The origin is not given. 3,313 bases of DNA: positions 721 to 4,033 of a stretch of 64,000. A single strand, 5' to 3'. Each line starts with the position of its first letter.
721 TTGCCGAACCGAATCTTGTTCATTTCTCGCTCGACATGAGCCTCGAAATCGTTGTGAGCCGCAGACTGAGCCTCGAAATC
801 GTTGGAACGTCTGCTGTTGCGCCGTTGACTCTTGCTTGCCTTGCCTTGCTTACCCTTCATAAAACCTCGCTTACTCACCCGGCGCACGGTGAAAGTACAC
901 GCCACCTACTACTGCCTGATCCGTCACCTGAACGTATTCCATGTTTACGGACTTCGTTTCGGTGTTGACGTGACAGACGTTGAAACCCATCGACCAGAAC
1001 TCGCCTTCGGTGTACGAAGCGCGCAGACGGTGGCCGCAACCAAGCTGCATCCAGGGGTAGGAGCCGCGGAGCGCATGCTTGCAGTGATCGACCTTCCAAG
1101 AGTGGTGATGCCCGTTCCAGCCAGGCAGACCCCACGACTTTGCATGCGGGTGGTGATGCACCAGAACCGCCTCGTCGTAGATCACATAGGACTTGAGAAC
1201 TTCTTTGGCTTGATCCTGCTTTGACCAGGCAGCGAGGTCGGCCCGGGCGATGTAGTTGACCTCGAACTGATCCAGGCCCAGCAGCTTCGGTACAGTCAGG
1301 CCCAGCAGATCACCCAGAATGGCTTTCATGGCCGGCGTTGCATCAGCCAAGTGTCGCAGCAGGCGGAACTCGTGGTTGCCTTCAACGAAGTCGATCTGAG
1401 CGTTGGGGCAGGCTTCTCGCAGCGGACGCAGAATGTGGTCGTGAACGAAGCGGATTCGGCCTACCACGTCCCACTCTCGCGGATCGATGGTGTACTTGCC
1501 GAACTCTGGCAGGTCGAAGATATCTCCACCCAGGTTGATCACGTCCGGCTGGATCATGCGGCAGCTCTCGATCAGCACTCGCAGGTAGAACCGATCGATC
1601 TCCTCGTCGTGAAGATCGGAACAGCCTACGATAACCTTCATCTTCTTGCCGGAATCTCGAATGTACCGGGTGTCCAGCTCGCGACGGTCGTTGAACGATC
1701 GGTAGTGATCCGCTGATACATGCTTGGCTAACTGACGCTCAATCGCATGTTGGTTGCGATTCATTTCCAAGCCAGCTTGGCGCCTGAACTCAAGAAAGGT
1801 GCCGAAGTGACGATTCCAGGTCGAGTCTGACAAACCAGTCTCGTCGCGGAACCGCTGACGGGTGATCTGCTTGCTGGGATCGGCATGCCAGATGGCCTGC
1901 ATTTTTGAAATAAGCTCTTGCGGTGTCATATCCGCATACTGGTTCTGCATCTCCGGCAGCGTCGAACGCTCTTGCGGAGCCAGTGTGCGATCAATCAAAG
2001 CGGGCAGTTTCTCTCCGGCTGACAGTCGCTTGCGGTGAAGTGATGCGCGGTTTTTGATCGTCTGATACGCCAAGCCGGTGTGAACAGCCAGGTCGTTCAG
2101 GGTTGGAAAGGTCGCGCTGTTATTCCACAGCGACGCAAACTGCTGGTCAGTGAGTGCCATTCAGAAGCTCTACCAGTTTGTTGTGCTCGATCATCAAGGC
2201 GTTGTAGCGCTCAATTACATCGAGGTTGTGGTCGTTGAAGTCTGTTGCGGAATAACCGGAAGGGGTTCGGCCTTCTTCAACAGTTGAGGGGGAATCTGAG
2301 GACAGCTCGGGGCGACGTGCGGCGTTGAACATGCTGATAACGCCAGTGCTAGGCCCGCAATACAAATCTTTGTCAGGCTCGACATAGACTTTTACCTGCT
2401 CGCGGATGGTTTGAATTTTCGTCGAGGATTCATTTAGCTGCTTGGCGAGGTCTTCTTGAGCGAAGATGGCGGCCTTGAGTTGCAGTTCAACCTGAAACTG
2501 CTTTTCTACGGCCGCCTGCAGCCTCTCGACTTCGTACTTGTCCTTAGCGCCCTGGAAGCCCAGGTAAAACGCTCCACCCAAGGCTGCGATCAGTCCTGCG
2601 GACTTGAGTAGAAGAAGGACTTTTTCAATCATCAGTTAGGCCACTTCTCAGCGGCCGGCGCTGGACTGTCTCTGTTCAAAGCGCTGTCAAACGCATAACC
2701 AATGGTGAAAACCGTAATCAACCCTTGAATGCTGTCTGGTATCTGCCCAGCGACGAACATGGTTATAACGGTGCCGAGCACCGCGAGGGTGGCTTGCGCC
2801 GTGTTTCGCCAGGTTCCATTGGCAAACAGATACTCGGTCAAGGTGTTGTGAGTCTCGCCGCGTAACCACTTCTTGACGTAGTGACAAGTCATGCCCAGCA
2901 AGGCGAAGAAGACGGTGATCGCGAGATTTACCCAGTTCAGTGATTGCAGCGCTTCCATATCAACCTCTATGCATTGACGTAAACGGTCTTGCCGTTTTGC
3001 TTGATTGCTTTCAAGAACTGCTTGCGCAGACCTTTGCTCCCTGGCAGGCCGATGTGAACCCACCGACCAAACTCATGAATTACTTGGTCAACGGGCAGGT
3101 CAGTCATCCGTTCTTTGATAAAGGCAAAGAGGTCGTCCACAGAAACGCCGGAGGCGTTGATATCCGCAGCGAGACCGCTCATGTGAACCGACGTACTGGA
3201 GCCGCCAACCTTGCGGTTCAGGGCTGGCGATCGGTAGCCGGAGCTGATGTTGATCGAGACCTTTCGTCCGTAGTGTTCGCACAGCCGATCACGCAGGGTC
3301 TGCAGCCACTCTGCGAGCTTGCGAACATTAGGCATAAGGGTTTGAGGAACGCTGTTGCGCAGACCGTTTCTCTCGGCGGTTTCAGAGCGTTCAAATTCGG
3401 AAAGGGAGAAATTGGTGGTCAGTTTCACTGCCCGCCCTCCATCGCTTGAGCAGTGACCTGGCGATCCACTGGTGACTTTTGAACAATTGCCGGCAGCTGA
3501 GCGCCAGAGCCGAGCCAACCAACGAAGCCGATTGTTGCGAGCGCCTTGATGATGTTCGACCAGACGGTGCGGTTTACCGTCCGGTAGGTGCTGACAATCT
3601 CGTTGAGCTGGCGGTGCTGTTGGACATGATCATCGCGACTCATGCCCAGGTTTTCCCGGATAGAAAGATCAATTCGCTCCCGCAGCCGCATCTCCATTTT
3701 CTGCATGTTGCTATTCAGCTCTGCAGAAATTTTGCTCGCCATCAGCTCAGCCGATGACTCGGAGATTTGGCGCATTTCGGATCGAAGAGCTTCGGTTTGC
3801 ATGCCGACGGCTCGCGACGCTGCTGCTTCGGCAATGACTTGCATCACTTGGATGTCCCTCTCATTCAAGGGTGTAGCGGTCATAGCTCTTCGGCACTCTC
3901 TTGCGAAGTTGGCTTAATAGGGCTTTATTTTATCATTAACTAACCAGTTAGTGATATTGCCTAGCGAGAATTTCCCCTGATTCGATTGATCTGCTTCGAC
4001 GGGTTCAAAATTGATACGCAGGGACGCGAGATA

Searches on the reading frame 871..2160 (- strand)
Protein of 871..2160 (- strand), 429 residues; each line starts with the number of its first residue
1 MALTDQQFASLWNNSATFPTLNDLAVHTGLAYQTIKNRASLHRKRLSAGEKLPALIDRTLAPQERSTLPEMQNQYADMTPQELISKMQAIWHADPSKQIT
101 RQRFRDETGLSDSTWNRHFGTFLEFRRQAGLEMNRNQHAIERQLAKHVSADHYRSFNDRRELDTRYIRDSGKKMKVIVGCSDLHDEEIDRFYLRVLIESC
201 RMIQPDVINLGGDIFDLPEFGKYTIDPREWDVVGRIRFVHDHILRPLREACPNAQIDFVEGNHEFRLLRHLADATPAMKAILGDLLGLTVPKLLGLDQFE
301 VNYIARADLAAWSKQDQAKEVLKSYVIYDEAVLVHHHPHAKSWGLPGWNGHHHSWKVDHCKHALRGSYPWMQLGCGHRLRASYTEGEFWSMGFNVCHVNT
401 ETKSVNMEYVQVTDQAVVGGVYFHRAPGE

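Call 45: search_protein_families(library=phrogs, max_evalue=0.00001, proteins=[window:871-2160:-])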
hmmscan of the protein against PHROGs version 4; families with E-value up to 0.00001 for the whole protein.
window:871-2160:- (429 aa): 2 families
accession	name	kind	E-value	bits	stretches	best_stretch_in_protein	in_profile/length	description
phrog_20266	-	other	4.4e-90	303.6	1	67-427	52-448/450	metallo-phosphoesterase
phrog_221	-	other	1.9e-15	58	1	132-305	86-241/367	metallo-phosphoesterase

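Call 47: search_dna_similar(query=window:871-2160:-, collection=phages, mode=protein, max_rows=8, max_evalue=1e-10)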
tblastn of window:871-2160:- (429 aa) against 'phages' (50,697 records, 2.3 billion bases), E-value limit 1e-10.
Records with a match: 7; places in all: 7; records where one place covers at least 80% of the query: 4.
Best place of each record, by identity: <60% 7.
By first word of the organism name: Bordetella 2; Roseobacter 2; Stenotrophomonas 2; Xanthomonas 1.
By host as written in the record: Bordetella bronchiseptica 4715 2; Roseobacter denitrificans OCh114 2; Stenotrophomonas maltophilia B28B 1; Stenotrophomonas maltophilia 1; Xanthomonas sp. 1.
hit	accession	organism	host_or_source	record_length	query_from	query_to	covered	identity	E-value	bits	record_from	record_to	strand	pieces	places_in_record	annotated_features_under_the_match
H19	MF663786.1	Bordetella phage vB_BbrM_PHB04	Bordetella bronchiseptica 4715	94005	25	423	93%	45.9%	4e-99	330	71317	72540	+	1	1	hypothetical protein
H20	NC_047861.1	Bordetella phage vB_BbrM_PHB04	Bordetella bronchiseptica 4715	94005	25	423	93%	45.9%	4e-99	330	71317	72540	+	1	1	metallo-phosphoesterase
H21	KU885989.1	Roseobacter phage RD-1410W1-01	Roseobacter denitrificans OCh114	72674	66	429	85%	46.3%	8e-92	308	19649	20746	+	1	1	metallophosphoesterase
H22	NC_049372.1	Roseobacter phage RD-1410W1-01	Roseobacter denitrificans OCh114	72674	66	429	85%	46.3%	8e-92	308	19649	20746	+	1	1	metallo-phosphoesterase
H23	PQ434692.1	Stenotrophomonas phage ANB28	Stenotrophomonas maltophilia B28B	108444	95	429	78%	47.8%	1e-41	317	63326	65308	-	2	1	hypothetical protein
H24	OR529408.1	Stenotrophomonas phage BUCTxx99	Stenotrophomonas maltophilia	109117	95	429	78%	47.8%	1e-41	317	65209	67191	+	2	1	LAGLIDADG family homing endonuclease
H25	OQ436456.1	Xanthomonas phage JGB6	Xanthomonas sp.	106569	81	429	80%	46.2%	2e-33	322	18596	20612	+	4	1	hypothetical protein (x3) | metallophosphoesterase (x2)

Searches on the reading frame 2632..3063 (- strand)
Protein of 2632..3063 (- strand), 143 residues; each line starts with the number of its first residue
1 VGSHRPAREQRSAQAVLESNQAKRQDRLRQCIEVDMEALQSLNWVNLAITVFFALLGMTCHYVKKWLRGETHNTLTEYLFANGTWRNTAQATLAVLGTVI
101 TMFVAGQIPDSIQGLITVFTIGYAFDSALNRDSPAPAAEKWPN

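Call 3: search_protein_families(library=pfam, max_evalue=1, proteins=[window:2632-3063:-])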
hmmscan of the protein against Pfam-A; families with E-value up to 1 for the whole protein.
window:2632-3063:- (143 aa): 3 families
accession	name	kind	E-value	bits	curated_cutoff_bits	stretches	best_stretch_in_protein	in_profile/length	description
PF13273.12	DUF4064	-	0.15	12.7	32.1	1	42-121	8-81/102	Protein of unknown function (DUF4064)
PF00584.25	SecE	-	0.37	11.2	22.7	0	84-110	18-44/55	SecE/Sec61-gamma subunits of protein translocation complex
PF04306.18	DUF456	-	0.48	11.1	29.4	0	39-124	24-92/139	Protein of unknown function (DUF456)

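Call 4: search_protein_families(library=phrogs, max_evalue=0.01, proteins=[window:2632-3063:-])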
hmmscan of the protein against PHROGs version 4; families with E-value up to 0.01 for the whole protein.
window:2632-3063:- (143 aa): 0 families

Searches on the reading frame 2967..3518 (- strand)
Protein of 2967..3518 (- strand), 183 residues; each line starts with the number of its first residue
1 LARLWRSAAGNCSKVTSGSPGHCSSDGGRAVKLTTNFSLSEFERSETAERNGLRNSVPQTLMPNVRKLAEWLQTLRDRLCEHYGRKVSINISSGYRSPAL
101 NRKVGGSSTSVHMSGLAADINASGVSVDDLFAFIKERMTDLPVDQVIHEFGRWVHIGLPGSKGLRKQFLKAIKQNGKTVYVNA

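Call 3: search_protein_families(library=pfam, max_evalue=1, proteins=[window:2967-3518:-])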
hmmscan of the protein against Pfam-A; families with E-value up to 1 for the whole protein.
window:2967-3518:- (183 aa): 3 families
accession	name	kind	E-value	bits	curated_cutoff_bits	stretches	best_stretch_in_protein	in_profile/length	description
PF08291.16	Peptidase_M15_3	-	2.1e-20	73.3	23.2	1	36-156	2-107/108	Peptidase M15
PF05951.18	Peptidase_M15_2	-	1.6e-05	25.1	27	1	70-130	55-120/153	Bacterial protein of unknown function (DUF882)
PF09651.16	Cas_APE2256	-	0.082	13.2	24.8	1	37-97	45-104/136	CRISPR-associated protein (Cas_APE2256)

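Call 4: search_protein_families(library=phrogs, max_evalue=0.01, proteins=[window:2967-3518:-])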
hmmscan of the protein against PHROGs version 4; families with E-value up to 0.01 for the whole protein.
window:2967-3518:- (183 aa): 3 families
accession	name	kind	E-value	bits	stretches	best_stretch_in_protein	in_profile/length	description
phrog_894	-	lysis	6.8e-36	125.1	1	27-181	40-185/389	endolysin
phrog_25247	-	other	5.1e-06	26.8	1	78-128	430-478/520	peptidase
phrog_17373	-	other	1.3e-05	26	1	71-124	44-91/224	peptidase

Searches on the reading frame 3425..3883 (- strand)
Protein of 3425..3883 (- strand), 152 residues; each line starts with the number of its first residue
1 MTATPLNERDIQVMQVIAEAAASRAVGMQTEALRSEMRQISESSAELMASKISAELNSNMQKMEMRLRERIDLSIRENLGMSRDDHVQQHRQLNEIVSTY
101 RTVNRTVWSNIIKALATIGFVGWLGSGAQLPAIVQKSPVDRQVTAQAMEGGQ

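Call 3: search_protein_families(library=pfam, max_evalue=1, proteins=[window:3425-3883:-])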
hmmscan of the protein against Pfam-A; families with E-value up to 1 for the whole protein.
window:3425-3883:- (152 aa): 1 family
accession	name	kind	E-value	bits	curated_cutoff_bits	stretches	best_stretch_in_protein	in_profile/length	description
PF20096.4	DUF6486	-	0.13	12.4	22.7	1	105-118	3-16/31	Family of unknown function (DUF6486)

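Call 4: search_protein_families(library=phrogs, max_evalue=0.01, proteins=[window:3425-3883:-])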
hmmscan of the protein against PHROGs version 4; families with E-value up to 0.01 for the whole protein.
window:3425-3883:- (152 aa): 0 families

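Call 91: search_protein_families(library=padloc, max_evalue=0.01, proteins=[window:3425-3883:-])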
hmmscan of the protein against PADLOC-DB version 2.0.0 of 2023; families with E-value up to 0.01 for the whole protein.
window:3425-3883:- (152 aa): 0 families
